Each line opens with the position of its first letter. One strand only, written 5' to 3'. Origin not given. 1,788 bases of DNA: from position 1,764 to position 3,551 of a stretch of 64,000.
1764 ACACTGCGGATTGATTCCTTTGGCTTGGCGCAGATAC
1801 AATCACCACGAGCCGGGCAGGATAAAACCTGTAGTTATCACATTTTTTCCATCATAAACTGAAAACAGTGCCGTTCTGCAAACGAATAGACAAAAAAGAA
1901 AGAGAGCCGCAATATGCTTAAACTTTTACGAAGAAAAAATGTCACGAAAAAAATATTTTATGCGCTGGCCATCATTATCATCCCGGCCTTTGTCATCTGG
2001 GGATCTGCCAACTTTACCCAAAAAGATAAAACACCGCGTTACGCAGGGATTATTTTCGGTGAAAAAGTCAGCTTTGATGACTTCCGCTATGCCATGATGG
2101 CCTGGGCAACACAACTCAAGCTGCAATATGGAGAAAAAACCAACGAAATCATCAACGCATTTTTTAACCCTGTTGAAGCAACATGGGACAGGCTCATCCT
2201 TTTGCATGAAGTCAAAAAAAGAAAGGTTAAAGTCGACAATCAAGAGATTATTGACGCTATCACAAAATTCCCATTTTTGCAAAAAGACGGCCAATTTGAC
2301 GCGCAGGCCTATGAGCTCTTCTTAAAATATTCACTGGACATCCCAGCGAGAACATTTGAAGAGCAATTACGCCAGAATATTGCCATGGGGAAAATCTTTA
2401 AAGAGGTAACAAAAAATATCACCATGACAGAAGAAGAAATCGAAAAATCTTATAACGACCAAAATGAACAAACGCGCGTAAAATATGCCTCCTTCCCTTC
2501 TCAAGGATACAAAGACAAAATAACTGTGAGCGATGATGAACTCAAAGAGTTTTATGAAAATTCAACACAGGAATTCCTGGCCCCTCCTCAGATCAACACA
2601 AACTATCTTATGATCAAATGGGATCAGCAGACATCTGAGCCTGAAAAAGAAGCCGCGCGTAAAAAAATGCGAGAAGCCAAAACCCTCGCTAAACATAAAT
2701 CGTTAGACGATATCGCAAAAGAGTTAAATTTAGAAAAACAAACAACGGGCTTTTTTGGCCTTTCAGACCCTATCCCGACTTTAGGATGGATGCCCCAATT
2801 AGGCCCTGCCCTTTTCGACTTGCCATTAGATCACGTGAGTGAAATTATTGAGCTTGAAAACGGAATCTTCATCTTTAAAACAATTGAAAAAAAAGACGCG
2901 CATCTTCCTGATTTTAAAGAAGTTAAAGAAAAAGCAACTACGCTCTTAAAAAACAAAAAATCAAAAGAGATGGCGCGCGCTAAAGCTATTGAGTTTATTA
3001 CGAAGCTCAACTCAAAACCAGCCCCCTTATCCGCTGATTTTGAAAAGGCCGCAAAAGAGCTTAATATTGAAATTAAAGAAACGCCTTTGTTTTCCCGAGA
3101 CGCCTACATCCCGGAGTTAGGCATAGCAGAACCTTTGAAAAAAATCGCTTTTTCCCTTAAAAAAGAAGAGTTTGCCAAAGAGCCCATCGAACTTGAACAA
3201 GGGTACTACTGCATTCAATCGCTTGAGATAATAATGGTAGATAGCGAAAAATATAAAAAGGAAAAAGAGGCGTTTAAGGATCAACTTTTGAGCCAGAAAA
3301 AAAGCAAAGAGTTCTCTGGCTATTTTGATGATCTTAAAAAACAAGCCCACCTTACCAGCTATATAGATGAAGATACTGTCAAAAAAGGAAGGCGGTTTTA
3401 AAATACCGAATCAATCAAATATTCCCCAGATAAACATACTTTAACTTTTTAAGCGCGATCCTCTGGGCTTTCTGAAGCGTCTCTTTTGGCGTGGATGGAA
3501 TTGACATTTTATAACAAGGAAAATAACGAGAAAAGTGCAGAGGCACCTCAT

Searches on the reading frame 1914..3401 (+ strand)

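Call 75: search_protein_families(library=pfam, proteins=[window:1914-3401:+], max_evalue=0.00001)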
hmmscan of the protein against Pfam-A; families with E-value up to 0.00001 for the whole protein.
window:1914-3401:+ (495 aa): 3 families
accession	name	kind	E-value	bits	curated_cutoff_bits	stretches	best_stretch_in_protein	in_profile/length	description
PF13624.11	SurA_N_3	-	1.4e-19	71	27.2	1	1-161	1-161/162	SurA-like N-terminal domain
PF13145.12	Rotamase_2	-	1e-18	68.7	27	1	205-339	1-121/121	PPIC-type PPIASE domain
PF13623.11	SurA_N_2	-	1.3e-16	61.2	28.5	1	11-137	8-145/145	SurA-like N-terminal domain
